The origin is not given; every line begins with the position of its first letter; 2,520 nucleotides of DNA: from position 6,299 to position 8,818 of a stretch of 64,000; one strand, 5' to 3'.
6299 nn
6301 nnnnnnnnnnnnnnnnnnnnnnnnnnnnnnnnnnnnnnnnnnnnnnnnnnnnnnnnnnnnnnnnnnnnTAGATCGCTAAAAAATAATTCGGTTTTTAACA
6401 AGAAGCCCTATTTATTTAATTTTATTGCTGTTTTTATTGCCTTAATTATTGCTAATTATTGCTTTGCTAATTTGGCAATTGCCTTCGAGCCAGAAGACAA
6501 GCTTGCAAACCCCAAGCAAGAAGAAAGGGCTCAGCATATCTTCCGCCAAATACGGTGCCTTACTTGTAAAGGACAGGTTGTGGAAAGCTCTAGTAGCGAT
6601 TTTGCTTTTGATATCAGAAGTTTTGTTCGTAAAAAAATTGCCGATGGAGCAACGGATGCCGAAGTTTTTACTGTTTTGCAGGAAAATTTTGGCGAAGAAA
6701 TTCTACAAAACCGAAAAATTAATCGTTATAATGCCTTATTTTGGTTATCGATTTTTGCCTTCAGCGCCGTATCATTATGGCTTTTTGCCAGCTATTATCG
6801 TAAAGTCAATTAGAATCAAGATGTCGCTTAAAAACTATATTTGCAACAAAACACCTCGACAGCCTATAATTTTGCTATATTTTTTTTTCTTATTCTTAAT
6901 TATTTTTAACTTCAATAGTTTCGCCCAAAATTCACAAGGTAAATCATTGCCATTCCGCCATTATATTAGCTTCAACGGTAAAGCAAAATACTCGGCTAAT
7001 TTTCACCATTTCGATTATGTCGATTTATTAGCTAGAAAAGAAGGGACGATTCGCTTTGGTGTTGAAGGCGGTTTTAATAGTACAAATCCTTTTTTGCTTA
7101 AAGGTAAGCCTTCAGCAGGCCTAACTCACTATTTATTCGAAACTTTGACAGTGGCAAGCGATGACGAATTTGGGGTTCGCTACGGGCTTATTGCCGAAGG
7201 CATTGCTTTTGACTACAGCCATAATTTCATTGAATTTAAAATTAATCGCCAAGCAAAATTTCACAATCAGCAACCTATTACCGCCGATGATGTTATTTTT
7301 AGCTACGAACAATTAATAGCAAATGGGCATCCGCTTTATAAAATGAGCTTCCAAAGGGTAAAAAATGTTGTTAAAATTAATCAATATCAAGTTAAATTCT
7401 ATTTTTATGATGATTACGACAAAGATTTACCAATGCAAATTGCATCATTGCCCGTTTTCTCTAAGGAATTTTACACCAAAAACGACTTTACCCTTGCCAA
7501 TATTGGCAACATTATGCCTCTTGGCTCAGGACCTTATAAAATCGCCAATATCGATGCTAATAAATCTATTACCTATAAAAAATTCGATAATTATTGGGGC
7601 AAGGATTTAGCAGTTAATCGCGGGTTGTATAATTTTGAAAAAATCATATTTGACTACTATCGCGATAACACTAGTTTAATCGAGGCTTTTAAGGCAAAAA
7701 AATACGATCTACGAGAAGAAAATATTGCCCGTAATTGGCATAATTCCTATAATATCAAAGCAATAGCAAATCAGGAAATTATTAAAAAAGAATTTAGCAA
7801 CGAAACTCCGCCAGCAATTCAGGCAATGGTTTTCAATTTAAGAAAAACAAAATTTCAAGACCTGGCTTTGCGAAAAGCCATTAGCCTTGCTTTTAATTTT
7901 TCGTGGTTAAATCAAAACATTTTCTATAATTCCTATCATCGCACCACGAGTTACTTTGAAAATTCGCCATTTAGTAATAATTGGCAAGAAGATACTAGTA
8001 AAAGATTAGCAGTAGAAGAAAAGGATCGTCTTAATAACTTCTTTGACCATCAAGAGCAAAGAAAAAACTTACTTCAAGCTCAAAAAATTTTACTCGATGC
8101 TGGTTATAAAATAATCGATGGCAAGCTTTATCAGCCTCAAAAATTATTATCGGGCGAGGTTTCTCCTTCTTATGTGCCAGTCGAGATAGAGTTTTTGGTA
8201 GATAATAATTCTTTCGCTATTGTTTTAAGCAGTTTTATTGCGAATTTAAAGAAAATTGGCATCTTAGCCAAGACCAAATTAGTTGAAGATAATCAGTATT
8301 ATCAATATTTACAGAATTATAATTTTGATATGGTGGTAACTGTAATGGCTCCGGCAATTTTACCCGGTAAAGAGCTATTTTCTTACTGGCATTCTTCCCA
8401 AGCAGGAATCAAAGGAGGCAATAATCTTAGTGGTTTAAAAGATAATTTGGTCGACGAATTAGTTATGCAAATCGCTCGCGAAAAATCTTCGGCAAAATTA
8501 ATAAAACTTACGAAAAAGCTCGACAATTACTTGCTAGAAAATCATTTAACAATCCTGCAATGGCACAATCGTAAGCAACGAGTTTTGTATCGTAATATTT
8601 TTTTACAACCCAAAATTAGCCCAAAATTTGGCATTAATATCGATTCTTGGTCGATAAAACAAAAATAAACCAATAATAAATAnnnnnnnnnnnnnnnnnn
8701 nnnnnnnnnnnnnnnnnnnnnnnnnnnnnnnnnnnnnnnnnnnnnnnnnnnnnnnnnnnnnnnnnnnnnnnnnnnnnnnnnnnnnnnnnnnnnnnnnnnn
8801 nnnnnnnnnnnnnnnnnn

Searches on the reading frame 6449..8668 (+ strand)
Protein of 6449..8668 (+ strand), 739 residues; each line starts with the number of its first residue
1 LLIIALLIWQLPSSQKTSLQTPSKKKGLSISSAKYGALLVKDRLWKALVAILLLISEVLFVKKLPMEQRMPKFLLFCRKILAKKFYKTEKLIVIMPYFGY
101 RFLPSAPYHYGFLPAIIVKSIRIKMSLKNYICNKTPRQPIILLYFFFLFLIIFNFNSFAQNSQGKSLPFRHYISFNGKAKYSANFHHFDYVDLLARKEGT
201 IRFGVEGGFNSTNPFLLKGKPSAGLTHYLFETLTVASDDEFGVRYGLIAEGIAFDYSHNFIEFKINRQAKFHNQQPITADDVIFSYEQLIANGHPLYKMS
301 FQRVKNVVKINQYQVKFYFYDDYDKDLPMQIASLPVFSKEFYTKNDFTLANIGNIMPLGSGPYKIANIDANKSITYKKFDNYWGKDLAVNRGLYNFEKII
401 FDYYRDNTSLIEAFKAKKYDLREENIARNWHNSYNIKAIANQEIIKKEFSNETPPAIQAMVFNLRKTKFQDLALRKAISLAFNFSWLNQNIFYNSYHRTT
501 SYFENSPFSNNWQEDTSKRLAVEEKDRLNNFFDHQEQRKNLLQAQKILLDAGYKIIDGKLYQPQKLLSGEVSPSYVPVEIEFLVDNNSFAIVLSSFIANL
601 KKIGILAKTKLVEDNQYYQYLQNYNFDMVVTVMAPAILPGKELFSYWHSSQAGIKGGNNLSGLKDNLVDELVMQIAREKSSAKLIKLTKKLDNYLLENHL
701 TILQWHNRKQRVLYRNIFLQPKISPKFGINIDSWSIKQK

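Call 86: search_protein_families(library=pfam, proteins=[window:6449-8668:+], max_evalue=0.00001)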
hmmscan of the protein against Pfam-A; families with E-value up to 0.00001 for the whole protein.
window:6449-8668:+ (739 aa): 1 family
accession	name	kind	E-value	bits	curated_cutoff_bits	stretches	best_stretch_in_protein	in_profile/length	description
PF00496.27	SBP_bac_5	-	9.7e-53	180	32.4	1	261-651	19-364/368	Bacterial extracellular solute-binding proteins, family 5 Middle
